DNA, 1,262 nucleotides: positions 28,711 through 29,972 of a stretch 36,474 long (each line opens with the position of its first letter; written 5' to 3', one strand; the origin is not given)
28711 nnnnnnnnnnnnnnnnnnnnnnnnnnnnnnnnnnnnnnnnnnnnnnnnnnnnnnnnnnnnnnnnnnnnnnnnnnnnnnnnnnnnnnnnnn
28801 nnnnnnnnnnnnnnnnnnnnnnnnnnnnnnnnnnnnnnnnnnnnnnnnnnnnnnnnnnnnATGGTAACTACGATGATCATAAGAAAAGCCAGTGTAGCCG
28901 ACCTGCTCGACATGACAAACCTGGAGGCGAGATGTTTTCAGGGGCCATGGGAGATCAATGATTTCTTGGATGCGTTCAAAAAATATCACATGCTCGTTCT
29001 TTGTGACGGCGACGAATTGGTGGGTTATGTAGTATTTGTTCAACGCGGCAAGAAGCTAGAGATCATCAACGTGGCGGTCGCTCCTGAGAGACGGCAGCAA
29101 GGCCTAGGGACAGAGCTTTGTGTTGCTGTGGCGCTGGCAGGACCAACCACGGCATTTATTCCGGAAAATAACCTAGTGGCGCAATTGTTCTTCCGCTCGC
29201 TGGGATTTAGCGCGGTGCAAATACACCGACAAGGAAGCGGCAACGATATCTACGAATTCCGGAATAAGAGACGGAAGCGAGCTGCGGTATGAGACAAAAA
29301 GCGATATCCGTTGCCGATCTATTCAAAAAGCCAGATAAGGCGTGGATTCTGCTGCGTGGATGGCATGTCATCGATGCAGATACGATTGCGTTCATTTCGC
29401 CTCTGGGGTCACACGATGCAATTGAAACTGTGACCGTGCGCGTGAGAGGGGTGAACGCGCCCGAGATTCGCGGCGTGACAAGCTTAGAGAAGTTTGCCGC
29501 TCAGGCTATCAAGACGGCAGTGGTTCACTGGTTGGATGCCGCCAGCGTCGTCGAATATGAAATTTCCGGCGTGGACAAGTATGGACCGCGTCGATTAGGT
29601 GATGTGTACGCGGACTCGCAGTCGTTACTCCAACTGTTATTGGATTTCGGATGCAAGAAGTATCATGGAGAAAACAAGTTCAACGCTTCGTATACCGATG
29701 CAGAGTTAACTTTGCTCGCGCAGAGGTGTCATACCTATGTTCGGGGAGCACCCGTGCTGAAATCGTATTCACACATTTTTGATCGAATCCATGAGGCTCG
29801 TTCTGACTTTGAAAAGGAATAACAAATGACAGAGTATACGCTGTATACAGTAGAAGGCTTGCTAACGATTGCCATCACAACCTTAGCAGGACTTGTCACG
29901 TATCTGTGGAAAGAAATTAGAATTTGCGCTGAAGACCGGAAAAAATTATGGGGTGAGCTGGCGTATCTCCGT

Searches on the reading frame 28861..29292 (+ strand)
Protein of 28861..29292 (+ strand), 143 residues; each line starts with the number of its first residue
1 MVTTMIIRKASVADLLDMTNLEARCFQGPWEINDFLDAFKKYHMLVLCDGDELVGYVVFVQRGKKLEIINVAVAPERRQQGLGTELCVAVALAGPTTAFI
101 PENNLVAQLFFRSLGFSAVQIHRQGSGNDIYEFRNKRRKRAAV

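Call 29: search_protein_families(library=phrogs, proteins=[window:28861-29292:+], max_evalue=0.001)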
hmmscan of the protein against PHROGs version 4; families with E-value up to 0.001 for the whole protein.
window:28861-29292:+ (143 aa): 3 families
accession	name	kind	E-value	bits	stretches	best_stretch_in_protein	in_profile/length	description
phrog_1249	-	other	1.1e-11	45.8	1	2-125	5-155/180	acetyltransferase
phrog_3810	-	other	1.1e-08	36.3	1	37-118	54-144/155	acetyltransferase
phrog_8663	-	unknown function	0.00036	20.6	1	41-116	194-275/314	-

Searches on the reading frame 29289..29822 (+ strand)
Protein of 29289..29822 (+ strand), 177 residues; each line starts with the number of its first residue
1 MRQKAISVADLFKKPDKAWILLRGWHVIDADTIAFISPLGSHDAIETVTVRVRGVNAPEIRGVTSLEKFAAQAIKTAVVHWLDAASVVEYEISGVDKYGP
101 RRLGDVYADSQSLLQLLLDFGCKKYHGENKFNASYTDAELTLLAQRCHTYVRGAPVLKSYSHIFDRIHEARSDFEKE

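Call 29: search_protein_families(library=phrogs, proteins=[window:29289-29822:+], max_evalue=0.001)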
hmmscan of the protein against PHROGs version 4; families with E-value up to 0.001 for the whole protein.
window:29289-29822:+ (177 aa): 1 family
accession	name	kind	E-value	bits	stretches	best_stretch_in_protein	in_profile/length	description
phrog_452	-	DNA, RNA and nucleotide metabolism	2.7e-12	47.9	1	27-132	76-184/201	endonuclease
